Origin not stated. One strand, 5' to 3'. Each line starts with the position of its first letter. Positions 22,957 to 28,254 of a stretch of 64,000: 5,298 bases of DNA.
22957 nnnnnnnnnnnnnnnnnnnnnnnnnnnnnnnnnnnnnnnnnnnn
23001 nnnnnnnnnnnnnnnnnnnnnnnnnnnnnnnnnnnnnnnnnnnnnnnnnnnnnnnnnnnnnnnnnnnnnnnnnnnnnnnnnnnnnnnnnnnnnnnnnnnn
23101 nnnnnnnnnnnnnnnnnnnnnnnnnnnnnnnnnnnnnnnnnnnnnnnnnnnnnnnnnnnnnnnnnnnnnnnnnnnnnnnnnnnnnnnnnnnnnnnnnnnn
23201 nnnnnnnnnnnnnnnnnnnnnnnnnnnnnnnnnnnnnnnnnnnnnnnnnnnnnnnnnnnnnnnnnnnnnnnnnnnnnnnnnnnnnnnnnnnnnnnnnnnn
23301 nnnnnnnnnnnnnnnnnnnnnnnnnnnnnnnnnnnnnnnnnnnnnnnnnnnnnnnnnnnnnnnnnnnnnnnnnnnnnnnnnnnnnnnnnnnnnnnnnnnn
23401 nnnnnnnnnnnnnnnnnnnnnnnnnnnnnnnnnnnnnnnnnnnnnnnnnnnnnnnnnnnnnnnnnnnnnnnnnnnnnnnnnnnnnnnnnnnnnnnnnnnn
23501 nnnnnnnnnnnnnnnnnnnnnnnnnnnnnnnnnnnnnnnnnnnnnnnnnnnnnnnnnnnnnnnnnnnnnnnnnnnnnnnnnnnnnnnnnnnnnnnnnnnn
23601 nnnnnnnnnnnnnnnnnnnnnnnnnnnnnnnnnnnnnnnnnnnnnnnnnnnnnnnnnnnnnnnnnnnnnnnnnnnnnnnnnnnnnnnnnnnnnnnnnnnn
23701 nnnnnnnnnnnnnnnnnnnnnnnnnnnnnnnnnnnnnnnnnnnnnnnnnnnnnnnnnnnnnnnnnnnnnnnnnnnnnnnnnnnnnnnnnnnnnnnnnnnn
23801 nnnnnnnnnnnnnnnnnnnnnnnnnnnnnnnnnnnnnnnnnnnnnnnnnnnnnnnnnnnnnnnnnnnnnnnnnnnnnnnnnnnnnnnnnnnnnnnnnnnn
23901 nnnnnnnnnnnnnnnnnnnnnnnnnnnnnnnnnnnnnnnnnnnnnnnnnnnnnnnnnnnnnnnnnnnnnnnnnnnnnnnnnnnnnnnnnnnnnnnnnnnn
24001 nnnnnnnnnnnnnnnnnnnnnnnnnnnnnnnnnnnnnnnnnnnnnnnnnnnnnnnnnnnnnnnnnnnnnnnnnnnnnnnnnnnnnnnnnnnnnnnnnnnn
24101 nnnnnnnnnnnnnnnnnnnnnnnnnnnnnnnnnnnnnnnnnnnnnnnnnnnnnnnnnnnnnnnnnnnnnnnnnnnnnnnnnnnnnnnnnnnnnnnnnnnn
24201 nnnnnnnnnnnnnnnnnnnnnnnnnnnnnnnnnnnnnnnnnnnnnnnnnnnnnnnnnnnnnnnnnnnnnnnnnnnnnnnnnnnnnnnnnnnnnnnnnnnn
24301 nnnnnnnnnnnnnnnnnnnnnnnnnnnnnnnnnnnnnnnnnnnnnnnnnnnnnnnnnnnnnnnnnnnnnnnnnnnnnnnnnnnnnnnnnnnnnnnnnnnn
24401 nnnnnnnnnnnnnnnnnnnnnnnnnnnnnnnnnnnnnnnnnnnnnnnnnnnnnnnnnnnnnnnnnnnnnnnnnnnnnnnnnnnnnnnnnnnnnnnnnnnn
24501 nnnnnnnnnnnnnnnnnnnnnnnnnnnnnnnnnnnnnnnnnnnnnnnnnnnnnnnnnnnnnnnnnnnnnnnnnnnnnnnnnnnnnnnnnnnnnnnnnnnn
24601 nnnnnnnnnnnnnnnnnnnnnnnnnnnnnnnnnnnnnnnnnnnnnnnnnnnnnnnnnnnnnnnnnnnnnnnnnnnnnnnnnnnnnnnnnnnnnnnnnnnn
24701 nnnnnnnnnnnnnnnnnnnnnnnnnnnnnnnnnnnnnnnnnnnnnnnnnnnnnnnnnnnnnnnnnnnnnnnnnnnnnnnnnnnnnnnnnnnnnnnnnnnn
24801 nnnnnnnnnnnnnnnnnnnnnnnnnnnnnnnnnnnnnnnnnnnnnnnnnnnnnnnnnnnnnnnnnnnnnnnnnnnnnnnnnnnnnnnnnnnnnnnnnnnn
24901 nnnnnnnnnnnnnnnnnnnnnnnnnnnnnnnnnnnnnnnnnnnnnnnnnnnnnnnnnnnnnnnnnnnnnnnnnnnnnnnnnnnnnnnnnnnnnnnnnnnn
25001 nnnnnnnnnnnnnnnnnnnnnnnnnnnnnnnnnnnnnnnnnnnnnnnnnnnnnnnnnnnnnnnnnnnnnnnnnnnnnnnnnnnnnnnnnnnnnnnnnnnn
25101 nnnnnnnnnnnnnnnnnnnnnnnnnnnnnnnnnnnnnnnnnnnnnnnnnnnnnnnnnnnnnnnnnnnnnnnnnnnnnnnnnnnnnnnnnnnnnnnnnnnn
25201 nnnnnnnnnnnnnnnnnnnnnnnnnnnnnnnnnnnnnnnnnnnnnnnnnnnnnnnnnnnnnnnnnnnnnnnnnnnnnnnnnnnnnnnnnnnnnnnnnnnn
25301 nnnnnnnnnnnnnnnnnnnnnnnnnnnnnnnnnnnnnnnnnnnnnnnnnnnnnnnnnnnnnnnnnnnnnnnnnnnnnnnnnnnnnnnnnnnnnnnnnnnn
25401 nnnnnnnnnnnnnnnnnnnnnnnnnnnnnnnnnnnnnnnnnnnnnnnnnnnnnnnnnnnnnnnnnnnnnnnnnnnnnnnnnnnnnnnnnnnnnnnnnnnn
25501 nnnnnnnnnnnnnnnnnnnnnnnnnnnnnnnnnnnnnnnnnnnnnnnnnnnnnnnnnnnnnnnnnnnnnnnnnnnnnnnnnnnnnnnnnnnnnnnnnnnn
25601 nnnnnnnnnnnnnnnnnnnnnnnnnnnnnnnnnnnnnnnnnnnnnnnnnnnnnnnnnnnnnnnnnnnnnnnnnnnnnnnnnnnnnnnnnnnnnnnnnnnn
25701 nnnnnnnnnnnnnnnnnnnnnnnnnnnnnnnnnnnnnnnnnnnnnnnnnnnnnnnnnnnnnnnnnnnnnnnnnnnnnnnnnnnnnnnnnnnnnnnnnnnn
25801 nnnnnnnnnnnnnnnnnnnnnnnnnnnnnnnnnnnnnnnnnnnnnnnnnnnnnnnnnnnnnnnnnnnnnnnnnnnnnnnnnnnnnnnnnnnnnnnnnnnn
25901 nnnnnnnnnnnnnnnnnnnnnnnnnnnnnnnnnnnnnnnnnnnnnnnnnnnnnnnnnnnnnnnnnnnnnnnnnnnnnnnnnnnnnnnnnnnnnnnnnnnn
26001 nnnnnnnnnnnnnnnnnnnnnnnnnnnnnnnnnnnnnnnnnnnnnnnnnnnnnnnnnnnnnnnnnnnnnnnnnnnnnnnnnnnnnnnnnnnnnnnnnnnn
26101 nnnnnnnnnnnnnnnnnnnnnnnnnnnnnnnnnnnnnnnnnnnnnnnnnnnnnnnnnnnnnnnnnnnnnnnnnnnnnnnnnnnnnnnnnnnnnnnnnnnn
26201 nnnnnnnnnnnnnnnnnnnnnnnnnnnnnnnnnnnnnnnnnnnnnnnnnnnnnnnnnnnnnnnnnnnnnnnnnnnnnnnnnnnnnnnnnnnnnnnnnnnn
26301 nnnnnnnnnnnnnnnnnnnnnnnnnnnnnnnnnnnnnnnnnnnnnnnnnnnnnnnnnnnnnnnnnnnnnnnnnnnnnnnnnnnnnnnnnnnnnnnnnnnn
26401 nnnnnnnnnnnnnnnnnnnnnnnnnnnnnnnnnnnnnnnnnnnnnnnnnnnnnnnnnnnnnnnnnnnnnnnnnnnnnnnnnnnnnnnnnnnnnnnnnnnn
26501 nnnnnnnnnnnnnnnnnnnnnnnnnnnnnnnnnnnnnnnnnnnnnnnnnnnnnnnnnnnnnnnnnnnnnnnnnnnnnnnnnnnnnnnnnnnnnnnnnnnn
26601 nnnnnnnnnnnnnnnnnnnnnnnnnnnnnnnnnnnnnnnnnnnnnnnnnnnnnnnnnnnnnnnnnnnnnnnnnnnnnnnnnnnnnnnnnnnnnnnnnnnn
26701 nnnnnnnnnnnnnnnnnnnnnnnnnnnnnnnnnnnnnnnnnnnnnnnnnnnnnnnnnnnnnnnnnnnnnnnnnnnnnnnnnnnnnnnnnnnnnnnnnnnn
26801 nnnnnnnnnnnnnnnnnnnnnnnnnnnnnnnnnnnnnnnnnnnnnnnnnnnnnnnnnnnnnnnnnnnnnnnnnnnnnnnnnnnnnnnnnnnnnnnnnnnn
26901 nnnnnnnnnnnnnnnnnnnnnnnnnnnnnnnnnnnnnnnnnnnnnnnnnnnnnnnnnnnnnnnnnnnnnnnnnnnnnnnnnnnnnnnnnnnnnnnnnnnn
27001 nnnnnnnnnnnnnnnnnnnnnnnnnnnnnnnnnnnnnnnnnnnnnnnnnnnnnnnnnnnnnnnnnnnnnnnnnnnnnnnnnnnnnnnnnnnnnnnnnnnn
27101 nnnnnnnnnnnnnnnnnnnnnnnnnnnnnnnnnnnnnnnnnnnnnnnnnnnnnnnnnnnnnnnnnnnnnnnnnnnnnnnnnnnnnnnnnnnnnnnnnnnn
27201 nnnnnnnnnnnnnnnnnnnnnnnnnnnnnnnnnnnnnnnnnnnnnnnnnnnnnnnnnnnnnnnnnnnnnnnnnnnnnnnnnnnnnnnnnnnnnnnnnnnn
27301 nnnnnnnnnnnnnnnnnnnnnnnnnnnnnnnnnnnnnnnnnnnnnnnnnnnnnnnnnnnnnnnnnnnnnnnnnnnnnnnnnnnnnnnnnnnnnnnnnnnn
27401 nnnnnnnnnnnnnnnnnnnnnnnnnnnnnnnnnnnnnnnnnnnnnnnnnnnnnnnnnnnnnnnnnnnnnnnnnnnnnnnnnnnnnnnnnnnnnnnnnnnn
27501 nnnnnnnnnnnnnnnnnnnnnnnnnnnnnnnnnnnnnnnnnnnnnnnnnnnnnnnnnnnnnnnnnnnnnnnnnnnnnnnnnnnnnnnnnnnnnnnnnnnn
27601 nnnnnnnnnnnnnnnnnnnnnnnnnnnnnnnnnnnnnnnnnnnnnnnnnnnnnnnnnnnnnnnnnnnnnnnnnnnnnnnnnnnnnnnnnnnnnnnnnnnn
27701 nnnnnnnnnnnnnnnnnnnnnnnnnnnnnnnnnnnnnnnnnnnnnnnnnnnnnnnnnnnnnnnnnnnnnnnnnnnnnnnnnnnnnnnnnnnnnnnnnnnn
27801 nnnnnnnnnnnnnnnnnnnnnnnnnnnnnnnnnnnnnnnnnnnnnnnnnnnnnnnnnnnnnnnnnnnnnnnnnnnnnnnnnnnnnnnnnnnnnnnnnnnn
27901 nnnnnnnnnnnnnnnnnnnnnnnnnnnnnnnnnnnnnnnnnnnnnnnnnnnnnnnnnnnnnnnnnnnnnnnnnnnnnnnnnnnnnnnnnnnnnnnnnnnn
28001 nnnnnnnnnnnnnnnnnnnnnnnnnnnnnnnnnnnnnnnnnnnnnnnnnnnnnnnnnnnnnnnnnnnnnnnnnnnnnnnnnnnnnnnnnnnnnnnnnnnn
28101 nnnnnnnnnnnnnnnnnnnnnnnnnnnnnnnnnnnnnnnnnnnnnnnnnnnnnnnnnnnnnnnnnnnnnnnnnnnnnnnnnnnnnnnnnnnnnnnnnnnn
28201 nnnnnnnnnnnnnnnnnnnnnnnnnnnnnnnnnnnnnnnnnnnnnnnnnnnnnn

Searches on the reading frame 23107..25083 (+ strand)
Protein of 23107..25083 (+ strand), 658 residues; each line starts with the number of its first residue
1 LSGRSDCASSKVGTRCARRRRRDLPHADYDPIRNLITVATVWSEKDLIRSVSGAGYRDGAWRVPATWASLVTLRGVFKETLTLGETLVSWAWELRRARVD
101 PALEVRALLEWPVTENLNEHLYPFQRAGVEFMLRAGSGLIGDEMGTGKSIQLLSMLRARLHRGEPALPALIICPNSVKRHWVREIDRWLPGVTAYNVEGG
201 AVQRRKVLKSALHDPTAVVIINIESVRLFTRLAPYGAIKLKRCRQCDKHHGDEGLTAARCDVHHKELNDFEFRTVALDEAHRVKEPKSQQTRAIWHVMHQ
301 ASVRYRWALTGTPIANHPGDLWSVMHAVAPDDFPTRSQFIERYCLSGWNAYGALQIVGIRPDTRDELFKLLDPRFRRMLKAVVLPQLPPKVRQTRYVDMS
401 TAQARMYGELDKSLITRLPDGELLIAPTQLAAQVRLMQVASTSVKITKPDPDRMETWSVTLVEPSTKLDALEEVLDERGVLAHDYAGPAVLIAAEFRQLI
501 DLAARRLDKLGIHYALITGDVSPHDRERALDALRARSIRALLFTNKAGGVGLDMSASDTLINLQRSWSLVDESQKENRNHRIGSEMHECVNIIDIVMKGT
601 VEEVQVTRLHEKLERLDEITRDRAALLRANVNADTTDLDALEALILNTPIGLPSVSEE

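Call 52: search_protein_families(library=phrogs, proteins=[window:23107-25083:+], max_evalue=0.00001)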
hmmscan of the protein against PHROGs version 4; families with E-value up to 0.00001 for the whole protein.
window:23107-25083:+ (658 aa): 5 families
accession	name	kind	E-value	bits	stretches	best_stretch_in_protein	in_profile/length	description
phrog_62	-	DNA, RNA and nucleotide metabolism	2e-106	358.1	1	62-638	648-1150/1881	DNA helicase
phrog_29996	-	unknown function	1.2e-23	84.1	1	263-605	829-1149/1189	-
phrog_16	-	DNA, RNA and nucleotide metabolism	1.4e-16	60.9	1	115-316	267-419/986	DNA helicase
phrog_1685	-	unknown function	1.5e-09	36.7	1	542-643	1471-1569/2278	-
phrog_11801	-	other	7.2e-07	27.7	0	119-195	865-940/2269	DNA methyltransferase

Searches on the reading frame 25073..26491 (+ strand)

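Call 52: search_protein_families(library=phrogs, proteins=[window:25073-26491:+], max_evalue=0.00001)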
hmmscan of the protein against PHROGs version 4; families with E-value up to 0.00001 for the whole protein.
window:25073-26491:+ (472 aa): 1 family
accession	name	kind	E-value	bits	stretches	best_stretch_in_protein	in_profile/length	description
phrog_1218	-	DNA, RNA and nucleotide metabolism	5.4e-31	109.1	2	147-369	8-212/364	exonuclease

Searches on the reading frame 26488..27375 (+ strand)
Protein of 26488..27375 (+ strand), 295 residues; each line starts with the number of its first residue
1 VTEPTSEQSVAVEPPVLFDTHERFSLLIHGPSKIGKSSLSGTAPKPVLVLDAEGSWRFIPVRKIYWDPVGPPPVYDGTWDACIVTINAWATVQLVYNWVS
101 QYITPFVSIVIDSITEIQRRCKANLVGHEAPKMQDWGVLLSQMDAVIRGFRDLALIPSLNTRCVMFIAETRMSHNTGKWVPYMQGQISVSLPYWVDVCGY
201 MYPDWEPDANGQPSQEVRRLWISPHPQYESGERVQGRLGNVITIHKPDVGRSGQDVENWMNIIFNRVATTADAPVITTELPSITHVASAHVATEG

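Call 52: search_protein_families(library=phrogs, proteins=[window:26488-27375:+], max_evalue=0.00001)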
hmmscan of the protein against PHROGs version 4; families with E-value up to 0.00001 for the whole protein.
window:26488-27375:+ (295 aa): 1 family
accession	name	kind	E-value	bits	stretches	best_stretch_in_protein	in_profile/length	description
phrog_124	-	DNA, RNA and nucleotide metabolism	1e-32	115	1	25-261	45-259/382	Sak4-like ssDNA annealing protein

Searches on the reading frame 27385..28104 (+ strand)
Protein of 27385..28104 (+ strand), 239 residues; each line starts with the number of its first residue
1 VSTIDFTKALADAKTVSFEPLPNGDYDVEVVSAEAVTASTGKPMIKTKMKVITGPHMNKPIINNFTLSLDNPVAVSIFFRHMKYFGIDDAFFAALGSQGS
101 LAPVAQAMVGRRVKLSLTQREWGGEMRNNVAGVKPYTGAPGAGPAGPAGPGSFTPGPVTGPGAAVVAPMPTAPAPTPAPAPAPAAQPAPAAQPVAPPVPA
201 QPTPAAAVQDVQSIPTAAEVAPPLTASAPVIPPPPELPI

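Call 53: search_protein_families(library=phrogs, proteins=[window:27385-28104:+], max_evalue=0.00001)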
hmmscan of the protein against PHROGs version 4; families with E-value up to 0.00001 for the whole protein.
window:27385-28104:+ (239 aa): 3 families
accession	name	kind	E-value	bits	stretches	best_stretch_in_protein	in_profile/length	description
phrog_2300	-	unknown function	3.5e-15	57.6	1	1-211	26-212/347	-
phrog_378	-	DNA, RNA and nucleotide metabolism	4.1e-09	37.9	1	11-135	10-134/163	single strand DNA binding protein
phrog_6015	-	DNA, RNA and nucleotide metabolism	8.9e-06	26.5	1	13-82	13-83/273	single strand DNA binding protein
